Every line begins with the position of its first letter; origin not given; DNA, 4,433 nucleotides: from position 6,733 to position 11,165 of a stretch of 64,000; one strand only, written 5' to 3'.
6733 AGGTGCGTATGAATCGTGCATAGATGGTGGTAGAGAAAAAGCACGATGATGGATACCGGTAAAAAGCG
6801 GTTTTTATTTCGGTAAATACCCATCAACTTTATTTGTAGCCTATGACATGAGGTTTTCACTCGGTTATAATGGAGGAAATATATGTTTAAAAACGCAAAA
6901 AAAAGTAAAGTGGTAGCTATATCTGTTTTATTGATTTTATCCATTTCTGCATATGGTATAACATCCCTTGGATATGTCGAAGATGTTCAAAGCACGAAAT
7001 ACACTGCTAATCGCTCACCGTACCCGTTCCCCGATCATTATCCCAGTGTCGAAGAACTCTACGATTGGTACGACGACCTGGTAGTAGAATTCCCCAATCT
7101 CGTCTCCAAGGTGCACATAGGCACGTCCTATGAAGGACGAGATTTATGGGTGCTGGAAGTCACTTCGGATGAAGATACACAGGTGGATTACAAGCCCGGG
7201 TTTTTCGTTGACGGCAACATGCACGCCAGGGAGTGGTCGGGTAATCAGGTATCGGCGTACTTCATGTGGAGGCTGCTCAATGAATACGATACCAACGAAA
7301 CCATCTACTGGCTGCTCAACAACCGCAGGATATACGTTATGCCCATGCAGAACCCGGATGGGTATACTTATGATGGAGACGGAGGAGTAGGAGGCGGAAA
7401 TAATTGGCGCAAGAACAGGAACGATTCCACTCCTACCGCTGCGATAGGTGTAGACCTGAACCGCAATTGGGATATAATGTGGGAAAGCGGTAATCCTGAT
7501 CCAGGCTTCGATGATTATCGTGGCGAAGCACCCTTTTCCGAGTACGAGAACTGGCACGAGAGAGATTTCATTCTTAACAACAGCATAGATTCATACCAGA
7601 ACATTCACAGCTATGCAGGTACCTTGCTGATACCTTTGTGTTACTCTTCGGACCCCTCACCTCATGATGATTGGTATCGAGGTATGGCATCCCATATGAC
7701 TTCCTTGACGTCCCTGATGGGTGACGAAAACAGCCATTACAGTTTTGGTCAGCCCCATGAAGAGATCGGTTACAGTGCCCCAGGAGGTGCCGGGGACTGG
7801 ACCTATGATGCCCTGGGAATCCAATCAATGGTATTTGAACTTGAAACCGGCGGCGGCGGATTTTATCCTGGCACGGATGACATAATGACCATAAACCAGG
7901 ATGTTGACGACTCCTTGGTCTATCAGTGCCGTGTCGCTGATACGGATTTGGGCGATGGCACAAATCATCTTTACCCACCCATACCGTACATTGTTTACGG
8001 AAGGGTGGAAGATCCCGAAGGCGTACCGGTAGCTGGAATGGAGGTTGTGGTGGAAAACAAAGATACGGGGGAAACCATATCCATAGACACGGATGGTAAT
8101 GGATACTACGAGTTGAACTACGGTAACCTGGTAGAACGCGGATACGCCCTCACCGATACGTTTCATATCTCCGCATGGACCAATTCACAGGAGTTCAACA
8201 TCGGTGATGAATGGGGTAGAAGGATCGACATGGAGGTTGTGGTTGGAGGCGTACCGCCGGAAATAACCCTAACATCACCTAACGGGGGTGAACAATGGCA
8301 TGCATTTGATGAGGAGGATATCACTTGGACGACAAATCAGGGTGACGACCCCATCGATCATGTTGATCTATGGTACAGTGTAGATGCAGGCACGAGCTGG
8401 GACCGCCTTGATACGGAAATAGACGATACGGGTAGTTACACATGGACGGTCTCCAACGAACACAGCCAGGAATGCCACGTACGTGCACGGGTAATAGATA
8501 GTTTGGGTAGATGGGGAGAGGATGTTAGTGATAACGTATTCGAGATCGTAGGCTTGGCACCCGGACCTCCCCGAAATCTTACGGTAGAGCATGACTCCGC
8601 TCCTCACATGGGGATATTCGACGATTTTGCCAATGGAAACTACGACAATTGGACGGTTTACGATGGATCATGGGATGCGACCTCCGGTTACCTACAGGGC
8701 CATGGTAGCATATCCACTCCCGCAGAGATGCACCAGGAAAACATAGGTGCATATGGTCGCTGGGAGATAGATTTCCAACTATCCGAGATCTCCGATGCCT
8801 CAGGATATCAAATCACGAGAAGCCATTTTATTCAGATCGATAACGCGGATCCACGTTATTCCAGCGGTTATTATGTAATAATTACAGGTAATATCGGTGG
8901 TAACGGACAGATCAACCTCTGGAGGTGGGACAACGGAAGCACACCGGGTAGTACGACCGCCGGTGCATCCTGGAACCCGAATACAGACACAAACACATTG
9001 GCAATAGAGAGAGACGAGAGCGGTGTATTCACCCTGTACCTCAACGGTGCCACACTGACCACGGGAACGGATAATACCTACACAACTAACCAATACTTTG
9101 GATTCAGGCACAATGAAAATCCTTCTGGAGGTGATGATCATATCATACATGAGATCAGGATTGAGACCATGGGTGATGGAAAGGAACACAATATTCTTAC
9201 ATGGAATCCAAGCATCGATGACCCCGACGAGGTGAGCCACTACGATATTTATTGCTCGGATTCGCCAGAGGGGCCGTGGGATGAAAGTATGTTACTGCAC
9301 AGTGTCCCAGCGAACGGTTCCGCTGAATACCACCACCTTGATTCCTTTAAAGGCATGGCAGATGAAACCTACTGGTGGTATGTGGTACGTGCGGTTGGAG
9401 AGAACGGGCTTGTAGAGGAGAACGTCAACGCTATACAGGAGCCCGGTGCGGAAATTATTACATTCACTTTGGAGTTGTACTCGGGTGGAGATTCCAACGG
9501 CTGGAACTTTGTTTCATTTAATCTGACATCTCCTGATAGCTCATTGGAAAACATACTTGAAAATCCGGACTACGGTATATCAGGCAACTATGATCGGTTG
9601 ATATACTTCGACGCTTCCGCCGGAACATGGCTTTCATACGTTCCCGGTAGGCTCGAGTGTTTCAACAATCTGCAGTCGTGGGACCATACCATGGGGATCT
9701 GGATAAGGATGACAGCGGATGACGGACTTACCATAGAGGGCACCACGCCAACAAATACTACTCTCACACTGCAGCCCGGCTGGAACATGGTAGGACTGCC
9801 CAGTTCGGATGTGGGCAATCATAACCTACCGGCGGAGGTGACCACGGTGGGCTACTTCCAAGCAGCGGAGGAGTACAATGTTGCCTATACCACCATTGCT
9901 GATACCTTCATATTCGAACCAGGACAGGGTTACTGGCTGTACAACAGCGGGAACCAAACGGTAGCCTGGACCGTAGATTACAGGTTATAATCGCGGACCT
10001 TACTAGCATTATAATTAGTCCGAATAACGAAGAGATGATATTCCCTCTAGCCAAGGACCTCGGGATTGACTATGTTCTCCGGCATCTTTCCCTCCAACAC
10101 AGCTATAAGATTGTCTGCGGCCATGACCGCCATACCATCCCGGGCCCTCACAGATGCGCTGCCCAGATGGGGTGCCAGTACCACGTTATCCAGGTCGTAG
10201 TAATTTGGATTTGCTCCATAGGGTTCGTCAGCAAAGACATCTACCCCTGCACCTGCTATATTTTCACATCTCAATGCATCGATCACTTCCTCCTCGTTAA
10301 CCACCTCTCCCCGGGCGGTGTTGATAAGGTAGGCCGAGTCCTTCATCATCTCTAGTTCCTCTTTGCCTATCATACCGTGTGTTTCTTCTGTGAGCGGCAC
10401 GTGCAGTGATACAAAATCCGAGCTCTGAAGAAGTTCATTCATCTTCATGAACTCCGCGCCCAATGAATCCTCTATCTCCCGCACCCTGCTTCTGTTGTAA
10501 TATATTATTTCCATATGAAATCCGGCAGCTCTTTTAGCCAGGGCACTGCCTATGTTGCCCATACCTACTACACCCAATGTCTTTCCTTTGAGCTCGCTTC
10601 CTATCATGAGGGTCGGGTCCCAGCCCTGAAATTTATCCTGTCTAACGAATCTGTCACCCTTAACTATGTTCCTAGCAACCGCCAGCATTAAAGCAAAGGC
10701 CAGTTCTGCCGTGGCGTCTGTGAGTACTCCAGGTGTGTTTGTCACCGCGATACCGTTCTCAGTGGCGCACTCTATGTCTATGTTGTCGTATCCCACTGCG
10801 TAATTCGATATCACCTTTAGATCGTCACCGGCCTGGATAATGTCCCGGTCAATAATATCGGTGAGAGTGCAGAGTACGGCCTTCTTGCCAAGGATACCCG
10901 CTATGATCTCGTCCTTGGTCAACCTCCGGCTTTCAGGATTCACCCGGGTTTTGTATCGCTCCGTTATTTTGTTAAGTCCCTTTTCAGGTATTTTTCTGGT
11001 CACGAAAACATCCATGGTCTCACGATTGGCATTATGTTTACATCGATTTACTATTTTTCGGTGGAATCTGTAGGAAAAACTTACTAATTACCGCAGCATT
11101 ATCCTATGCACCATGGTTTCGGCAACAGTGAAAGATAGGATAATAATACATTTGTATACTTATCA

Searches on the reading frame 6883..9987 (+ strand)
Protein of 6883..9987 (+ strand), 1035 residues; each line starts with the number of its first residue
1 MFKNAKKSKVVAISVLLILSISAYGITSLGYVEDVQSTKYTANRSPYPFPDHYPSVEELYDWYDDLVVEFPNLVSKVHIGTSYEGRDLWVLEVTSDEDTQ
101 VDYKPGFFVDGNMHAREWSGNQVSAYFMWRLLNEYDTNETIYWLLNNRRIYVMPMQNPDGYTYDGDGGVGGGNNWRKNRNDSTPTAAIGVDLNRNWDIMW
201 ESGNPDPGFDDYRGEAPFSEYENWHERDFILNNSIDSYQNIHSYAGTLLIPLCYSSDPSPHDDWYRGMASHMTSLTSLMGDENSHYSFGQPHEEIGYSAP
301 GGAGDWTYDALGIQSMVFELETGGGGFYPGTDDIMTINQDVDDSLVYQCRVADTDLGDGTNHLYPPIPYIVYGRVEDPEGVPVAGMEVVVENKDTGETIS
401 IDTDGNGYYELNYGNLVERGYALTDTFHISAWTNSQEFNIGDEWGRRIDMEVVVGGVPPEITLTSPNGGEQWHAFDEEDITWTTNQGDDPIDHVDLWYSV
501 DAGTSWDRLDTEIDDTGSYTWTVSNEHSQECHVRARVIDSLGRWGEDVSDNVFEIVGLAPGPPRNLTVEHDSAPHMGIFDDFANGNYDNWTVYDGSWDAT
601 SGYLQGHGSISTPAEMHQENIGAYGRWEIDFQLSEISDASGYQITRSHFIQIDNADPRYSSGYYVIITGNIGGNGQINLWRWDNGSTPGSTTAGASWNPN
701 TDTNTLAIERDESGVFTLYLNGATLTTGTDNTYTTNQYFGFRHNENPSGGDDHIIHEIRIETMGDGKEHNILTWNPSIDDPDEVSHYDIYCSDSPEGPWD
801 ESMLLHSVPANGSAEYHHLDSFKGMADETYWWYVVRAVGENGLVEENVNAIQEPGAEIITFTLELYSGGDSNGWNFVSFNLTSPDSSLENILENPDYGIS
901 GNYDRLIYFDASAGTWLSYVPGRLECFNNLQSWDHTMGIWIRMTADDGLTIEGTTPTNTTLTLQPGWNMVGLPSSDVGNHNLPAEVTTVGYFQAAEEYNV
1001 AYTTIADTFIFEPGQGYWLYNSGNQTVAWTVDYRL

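Call 5: search_protein_families(library=pfam, proteins=[window:6883-9987:+], max_evalue=1)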
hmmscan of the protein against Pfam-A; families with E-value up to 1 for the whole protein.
window:6883-9987:+ (1035 aa): 7 families
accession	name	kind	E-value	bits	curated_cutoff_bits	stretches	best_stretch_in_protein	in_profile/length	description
PF00246.29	Peptidase_M14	-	1.4e-65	222.2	21.6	1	60-339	2-281/286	Zinc carboxypeptidase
PF13620.12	CarboxypepD_reg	-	6.2e-08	33.3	32.3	1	371-412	2-43/82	Carboxypeptidase regulatory-like domain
PF02369.22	Big_1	-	0.00037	21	34.9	1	374-420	24-73/93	Bacterial Ig-like domain (group 1)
PF17789.7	MG4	-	0.0069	17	24.7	1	361-412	8-59/95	Macroglobulin domain MG4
PF10342.15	Kre9_KNH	-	0.059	14.6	24.6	1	465-526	1-64/94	Kre9/KNH-like N-terminal Ig-like domain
PF13715.12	CarbopepD_reg_2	-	0.071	13.6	32.2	1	372-412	2-39/88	CarboxypepD_reg-like domain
PF25020.1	TTR_TEN1-4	-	0.26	11.7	27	1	370-411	8-47/86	Teneurin TTR-like domain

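Call 6: search_protein_families(library=ncbifam, proteins=[window:6883-9987:+], max_evalue=1)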
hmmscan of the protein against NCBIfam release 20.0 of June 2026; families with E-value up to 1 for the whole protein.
window:6883-9987:+ (1035 aa): 2 families
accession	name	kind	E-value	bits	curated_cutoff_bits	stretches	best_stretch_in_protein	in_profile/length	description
TIGR04134.1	lipo_with_rSAM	hypoth_equivalog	0.029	14.4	39.8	1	365-411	36-89/150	radical SAM-associated putative lipoprotein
NF008008.0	PRK10737.1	equivalog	0.13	12.2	174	1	335-419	1-78/196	peptidylprolyl isomerase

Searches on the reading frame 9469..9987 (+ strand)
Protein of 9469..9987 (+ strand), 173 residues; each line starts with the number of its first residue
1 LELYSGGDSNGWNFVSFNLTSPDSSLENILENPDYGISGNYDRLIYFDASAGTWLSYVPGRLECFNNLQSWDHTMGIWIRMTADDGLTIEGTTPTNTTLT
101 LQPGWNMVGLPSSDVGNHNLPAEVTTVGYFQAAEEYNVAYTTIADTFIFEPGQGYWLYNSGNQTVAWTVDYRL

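Call 5: search_protein_families(library=pfam, proteins=[window:9469-9987:+], max_evalue=1)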
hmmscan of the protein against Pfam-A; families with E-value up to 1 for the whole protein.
window:9469-9987:+ (173 aa): 1 family
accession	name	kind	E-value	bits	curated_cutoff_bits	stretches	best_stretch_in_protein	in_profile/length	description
PF22478.1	DUF6982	-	0.2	12.2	24.5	1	73-107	74-108/134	Family of unknown function (DUF6982)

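Call 6: search_protein_families(library=ncbifam, proteins=[window:9469-9987:+], max_evalue=1)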
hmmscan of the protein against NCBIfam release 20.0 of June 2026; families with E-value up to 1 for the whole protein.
window:9469-9987:+ (173 aa): 0 families

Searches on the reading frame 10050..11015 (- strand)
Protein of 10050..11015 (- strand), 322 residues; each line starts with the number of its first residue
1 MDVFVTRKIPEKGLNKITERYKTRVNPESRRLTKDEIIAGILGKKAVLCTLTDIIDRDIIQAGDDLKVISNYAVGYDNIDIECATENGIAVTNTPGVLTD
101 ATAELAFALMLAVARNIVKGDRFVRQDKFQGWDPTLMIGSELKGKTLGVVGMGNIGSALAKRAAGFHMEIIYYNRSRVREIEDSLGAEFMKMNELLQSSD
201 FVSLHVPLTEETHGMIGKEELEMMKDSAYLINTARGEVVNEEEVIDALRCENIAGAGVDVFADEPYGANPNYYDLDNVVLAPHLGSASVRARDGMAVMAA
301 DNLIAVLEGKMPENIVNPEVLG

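Call 73: search_protein_families(library=pfam, proteins=[window:10050-11015:-], max_evalue=0.01)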
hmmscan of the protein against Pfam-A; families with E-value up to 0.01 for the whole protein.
window:10050-11015:- (322 aa): 5 families
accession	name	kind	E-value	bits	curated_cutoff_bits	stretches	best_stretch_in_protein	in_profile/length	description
PF02826.25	2-Hacid_dh_C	-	5.8e-63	211.9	25.1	1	107-285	1-178/178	D-isomer specific 2-hydroxyacid dehydrogenase, NAD binding domain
PF00389.36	2-Hacid_dh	-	1e-28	100.1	24.6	1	3-317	1-134/134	D-isomer specific 2-hydroxyacid dehydrogenase, catalytic domain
PF03446.21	NAD_binding_2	-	4.1e-06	27.3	21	1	147-253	2-112/161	NAD binding domain of 6-phosphogluconate dehydrogenase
PF03807.23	F420_oxidored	-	0.00011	23.2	21.6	1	147-209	2-70/94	NADP oxidoreductase coenzyme F420-dependent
PF07991.19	KARI_N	-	0.00026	21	20.6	1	142-229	2-90/165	Acetohydroxy acid isomeroreductase, NADPH-binding domain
